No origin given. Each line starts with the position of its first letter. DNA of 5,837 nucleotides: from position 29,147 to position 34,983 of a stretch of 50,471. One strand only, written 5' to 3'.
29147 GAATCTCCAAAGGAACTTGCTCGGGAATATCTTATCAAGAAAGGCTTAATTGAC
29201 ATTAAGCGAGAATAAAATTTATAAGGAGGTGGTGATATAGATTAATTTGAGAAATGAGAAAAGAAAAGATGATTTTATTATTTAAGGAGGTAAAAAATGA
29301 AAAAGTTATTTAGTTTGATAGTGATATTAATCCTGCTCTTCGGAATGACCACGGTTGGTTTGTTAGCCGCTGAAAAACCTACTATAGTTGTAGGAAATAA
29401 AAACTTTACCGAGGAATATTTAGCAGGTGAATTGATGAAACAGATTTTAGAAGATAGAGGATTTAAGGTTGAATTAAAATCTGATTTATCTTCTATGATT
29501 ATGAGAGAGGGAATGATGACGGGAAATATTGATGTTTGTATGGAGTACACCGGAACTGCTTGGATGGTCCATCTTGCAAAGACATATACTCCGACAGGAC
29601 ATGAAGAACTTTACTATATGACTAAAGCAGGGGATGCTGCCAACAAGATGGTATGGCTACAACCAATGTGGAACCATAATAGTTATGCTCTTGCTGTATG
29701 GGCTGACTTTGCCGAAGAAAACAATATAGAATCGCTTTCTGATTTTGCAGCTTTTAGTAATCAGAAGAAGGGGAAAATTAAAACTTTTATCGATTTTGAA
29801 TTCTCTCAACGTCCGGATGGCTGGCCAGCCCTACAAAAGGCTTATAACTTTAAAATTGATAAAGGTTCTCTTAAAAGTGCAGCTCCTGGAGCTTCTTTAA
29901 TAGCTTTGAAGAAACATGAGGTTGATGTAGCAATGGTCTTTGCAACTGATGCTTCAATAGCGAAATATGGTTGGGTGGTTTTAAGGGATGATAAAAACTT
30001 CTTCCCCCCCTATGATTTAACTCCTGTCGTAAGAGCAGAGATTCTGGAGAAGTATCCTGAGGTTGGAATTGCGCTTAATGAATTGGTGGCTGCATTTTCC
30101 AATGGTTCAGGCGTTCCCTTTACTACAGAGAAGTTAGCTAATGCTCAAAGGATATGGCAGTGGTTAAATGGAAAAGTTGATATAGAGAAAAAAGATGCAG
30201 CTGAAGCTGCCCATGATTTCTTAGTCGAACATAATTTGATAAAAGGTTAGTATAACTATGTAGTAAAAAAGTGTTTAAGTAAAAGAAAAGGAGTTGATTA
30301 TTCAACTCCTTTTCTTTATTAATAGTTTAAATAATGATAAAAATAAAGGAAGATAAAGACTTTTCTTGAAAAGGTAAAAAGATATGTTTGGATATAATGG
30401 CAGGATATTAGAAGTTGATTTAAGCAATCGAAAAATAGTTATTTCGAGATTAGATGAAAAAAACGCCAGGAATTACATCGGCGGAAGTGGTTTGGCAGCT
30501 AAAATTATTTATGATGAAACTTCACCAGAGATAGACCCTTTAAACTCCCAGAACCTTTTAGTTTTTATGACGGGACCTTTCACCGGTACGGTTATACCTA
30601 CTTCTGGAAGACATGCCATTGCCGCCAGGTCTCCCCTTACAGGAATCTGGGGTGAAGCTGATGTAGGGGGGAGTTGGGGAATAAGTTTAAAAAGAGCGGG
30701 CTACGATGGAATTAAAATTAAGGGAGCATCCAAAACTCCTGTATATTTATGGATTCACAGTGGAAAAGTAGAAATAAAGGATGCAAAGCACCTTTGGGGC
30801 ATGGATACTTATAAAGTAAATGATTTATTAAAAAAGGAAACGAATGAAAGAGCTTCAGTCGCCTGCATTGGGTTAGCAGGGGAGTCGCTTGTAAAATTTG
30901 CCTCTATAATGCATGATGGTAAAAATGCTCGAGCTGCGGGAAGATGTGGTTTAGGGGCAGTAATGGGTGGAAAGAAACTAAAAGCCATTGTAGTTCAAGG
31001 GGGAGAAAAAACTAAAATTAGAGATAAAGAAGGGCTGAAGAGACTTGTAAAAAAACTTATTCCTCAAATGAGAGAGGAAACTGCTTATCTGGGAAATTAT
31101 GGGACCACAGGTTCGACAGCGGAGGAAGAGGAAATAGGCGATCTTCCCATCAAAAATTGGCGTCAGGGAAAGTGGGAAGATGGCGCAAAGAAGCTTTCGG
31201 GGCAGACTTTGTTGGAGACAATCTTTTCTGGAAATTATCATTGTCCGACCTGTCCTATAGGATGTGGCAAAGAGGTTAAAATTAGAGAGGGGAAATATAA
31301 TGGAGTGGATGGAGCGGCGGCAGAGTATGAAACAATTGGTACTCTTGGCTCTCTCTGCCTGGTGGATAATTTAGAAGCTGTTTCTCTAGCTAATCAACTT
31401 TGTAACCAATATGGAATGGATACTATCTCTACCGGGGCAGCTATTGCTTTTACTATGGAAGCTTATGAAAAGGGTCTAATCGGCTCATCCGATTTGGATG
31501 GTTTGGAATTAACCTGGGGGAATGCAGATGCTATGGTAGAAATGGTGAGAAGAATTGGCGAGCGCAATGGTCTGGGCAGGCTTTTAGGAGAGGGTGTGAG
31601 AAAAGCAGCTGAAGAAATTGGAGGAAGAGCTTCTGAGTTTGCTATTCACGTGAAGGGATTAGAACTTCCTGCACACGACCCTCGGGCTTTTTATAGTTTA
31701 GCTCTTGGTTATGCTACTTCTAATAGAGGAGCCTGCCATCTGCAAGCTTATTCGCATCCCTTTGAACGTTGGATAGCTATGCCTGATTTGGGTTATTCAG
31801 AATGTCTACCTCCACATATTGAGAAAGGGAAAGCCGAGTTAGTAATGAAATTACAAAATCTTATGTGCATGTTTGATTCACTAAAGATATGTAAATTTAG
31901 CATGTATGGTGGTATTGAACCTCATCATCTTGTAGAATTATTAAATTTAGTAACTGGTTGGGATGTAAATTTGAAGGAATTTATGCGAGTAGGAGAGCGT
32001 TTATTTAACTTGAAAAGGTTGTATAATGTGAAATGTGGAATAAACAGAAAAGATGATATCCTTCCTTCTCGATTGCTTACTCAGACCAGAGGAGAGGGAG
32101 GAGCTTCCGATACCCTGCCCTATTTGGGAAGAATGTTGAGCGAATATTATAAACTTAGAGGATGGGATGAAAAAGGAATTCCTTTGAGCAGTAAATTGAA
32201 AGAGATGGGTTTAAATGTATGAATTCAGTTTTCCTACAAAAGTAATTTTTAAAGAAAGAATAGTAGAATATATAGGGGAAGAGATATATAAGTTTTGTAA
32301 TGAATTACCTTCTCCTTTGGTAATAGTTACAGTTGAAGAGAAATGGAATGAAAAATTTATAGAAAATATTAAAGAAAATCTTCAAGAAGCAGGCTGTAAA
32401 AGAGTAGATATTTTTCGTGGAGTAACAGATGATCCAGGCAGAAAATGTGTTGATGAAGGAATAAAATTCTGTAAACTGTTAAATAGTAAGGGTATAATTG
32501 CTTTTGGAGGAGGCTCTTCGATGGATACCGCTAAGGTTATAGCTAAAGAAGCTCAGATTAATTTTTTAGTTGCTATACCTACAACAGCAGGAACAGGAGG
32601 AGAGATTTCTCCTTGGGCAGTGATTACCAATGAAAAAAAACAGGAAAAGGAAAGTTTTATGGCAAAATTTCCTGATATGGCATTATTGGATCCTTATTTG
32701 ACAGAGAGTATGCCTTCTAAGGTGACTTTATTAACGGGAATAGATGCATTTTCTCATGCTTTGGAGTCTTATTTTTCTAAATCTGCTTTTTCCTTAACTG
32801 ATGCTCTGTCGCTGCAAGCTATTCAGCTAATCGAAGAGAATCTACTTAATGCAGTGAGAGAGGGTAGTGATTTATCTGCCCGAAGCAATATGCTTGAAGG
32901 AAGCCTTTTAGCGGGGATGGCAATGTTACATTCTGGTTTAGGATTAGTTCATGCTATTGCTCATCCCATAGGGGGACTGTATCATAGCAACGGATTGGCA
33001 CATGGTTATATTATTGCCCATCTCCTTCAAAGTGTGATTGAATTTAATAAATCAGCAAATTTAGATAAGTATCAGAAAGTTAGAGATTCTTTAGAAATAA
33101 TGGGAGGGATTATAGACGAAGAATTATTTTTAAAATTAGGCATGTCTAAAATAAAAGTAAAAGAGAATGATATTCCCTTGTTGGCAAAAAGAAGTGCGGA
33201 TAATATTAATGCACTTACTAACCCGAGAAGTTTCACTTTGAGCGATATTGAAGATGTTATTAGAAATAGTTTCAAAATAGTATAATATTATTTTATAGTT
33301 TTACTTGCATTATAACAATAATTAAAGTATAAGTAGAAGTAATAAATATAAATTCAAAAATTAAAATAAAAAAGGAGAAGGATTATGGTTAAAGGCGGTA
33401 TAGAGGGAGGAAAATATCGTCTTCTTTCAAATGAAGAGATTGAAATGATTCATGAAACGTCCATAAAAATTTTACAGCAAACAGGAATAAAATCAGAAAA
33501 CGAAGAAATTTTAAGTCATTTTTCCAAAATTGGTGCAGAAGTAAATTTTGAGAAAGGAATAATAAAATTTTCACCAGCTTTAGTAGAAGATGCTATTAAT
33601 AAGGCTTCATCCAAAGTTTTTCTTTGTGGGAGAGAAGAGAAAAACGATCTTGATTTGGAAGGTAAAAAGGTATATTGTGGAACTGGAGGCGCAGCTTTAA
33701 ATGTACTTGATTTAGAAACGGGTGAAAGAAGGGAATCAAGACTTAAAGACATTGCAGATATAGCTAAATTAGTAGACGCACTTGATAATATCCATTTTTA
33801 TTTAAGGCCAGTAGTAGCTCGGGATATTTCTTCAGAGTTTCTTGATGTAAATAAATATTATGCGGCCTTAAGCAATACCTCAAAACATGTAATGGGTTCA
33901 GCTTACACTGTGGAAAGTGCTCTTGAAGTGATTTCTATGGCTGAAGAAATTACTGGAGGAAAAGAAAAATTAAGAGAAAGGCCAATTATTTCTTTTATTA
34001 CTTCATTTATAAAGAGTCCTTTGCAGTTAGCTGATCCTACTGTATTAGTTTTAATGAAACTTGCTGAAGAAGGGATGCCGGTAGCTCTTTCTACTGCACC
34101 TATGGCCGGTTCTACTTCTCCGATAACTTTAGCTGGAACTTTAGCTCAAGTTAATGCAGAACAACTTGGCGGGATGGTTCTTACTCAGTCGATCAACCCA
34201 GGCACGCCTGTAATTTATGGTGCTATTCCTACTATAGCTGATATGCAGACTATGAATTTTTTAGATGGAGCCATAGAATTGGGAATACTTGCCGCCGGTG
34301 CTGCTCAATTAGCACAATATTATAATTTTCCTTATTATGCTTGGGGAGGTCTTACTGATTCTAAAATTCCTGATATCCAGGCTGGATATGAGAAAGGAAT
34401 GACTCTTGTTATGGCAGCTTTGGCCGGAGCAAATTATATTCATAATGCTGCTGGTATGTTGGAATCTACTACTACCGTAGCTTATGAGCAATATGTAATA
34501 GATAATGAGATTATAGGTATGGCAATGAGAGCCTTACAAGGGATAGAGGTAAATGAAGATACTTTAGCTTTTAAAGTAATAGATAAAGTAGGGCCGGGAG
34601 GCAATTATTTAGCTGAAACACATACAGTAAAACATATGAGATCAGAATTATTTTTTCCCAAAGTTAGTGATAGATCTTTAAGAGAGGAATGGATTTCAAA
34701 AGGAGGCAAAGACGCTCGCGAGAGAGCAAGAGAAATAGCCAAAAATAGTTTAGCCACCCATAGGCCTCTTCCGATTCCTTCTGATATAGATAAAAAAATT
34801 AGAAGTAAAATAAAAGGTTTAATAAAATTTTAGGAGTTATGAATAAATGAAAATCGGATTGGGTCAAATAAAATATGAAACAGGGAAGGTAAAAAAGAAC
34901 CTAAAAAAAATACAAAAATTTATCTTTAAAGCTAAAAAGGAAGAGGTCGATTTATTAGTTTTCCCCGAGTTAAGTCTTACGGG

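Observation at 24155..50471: Quaternary-amine methyl-oxidation supercluster wired to an HdrB-less HdrA/MvhD/Fdh/MetVF module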

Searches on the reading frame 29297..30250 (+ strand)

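Call 3: search_protein_families(library=pfam, proteins=[window:29297-30250:+])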
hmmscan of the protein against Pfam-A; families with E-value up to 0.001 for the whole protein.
window:29297-30250:+ (317 aa): 1 family
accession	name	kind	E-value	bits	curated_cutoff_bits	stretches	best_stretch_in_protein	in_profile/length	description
PF04069.17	OpuAC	-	6.6e-52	177.1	21.2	1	29-309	2-255/257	Substrate binding domain of ABC-type glycine betaine transport system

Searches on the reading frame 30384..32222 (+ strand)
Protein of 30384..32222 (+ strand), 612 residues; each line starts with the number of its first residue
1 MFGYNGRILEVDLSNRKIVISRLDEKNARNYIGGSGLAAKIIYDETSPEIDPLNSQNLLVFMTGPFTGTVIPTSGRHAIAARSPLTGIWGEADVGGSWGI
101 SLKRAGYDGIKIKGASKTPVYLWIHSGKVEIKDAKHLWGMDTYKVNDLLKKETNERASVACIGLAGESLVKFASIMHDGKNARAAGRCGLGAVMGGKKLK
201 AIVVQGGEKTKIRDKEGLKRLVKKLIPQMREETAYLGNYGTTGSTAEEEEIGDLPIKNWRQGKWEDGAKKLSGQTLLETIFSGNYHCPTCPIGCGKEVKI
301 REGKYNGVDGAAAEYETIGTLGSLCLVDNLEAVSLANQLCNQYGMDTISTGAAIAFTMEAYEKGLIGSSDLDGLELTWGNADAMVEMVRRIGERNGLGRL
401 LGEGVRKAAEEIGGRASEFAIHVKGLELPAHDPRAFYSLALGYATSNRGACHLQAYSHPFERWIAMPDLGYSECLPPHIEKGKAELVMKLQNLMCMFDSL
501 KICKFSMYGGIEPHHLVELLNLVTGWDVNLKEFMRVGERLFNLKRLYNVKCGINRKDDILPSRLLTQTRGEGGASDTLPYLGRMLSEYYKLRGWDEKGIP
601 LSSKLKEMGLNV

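Call 3: search_protein_families(library=pfam, proteins=[window:30384-32222:+])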
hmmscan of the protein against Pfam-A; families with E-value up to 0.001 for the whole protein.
window:30384-32222:+ (612 aa): 2 families
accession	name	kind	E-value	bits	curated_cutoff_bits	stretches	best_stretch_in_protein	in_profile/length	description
PF01314.23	AFOR_C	-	2.9e-134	448.5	27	1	224-610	8-385/385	Aldehyde ferredoxin oxidoreductase, domains 2 & 3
PF02730.20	AFOR_N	-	1.1e-78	264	29.8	1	6-206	1-198/199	Aldehyde ferredoxin oxidoreductase, N-terminal domain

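Call 69: search_protein_families(library=ncbifam, proteins=[window:30384-32222:+], max_evalue=0.00001)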
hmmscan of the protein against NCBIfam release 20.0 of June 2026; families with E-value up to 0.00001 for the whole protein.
window:30384-32222:+ (612 aa): 2 families
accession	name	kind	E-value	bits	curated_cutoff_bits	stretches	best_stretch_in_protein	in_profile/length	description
NF007354.0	PRK09849.1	equivalog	5.5e-63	213.6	868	1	2-226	6-227/703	aldehyde ferredoxin oxidoreductase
NF040818.1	GAPOR_Arch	equivalog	1.7e-12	46.4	1300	1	8-155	5-147/654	glyceraldehyde-3-phosphate:ferredoxin oxidoreductase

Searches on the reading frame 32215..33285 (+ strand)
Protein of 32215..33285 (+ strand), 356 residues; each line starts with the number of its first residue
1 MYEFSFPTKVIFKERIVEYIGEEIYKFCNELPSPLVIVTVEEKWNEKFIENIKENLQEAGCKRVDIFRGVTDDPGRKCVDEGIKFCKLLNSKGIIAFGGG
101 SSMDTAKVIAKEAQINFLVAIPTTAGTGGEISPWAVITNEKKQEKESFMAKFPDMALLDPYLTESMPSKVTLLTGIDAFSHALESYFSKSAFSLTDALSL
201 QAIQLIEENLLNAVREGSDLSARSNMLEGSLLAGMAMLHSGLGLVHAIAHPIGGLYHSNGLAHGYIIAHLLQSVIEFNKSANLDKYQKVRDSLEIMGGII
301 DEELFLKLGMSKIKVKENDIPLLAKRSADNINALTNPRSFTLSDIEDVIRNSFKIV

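Call 3: search_protein_families(library=pfam, proteins=[window:32215-33285:+])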
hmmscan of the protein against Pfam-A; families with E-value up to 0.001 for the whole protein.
window:32215-33285:+ (356 aa): 3 families
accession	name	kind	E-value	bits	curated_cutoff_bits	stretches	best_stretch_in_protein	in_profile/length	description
PF25137.1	ADH_Fe_C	-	1e-38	133.5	27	1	172-352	2-193/194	Fe-containing alcohol dehydrogenase family, C-terminal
PF00465.25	Fe-ADH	-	9.5e-33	113.6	31.3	1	7-160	1-168/168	Iron-containing alcohol dehydrogenase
PF13685.12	Fe-ADH_2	-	4.2e-14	53.2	28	1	26-161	12-143/149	Iron-containing alcohol dehydrogenase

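Call 69: search_protein_families(library=ncbifam, proteins=[window:32215-33285:+], max_evalue=0.00001)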
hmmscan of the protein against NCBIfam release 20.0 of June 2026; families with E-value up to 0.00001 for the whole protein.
window:32215-33285:+ (356 aa): 18 families
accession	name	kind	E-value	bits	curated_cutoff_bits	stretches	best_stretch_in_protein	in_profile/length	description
NF041833.1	Fe_ADH_ErcA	equivalog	1.4e-65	221.9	550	1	35-351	33-380/382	alcohol dehydrogenase-like regulatory protein ErcA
TIGR02638.1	lactal_redase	equivalog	1.6e-61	208.2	523.15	2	115-348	130-378/379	lactaldehyde reductase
NF053866.1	CholDhdGbsBBac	equivalog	4.9e-61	206.5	550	2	113-353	137-391/392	choline dehydrogenase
NF010378.0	PRK13805.1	equivalog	5.5e-61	206.5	951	2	116-283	595-762/872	bifunctional acetaldehyde-CoA/alcohol dehydrogenase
NF007911.0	PRK10624.1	equivalog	2.5e-57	194.6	537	1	36-295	34-308/382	lactaldehyde reductase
NF058672.1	4HyButDHCUPNE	equivalog_domain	1.7e-50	172.3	500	2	114-352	129-377/378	4-hydroxybutyrate dehydrogenase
NF050025.1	SulfAcetaldRedSarD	equivalog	8.2e-46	156.6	700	1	51-352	49-384/385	sulfoacetaldehyde reductase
TIGR03405.1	Phn_Fe-ADH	equivalog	1.3e-43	149.2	423.7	1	35-286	26-296/355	iron-containing alcohol dehydrogenase PsrA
NF011998.0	PRK15454.1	equivalog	2e-43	148.6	556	1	91-293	107-325/395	ethanolamine utilization ethanol dehydrogenase EutG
NF007363.0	PRK09860.1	equivalog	3.1e-43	148.4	581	1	118-297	133-308/383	L-threonine dehydrogenase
TIGR04266.1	NDMA_methanol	equivalog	1.6e-23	83.2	625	1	49-293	54-318/420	NDMA-dependent methanol dehydrogenase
NF006941.0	PRK09423.1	subfamily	1.2e-16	60.5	336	1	4-293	5-303/367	glycerol dehydrogenase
NF002022.0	PRK00843.1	equivalog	3.9e-13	49.1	413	1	4-170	8-164/350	NAD(P)-dependent glycerol-1-phosphate dehydrogenase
NF011717.0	PRK15138.1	equivalog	4.1e-13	49.2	645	1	49-286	47-304/387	alcohol dehydrogenase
NF041822.1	daptide_DH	equivalog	1.2e-11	44.1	300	1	117-204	106-194/363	daptide-type RiPP biosynthesis dehydogenase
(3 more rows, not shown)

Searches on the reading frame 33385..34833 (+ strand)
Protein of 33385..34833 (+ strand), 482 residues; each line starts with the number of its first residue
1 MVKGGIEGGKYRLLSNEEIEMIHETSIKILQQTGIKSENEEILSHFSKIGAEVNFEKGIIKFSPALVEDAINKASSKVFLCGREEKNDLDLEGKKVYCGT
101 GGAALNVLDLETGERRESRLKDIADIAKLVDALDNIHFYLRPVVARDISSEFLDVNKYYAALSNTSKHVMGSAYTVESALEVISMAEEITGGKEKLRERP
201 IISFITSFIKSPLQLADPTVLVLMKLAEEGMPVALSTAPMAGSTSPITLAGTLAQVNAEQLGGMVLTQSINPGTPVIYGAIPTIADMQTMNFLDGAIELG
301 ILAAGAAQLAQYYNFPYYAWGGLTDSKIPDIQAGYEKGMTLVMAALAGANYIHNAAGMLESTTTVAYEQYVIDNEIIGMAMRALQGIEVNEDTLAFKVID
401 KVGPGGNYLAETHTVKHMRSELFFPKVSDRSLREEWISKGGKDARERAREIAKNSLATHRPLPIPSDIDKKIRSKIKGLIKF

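Call 3: search_protein_families(library=pfam, proteins=[window:33385-34833:+])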
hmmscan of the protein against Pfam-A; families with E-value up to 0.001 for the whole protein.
window:33385-34833:+ (482 aa): 1 family
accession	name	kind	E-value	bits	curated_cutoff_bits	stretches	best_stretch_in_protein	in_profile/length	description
PF06253.16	MTTB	-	1.5e-116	389.8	25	1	10-474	30-490/500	Trimethylamine methyltransferase (MTTB)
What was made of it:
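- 33385..34833 (+): MttB-superfamily methyltransferase 2 (non-Pyl; Leu at the pyrrolysine position). PF06253 E 1.5e-116 (call 3).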

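Call 8: search_protein_families(library=ncbifam, proteins=[window:33385-34833:+], max_evalue=0.01)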
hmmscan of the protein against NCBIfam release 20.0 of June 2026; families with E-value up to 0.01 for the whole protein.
window:33385-34833:+ (482 aa): 1 family
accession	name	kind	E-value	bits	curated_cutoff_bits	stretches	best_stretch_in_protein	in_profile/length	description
TIGR02369.2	trimeth_pyl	equivalog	1.6e-156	521.5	525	1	12-476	4-465/469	[trimethylamine--corrinoid protein] Co-methyltransferase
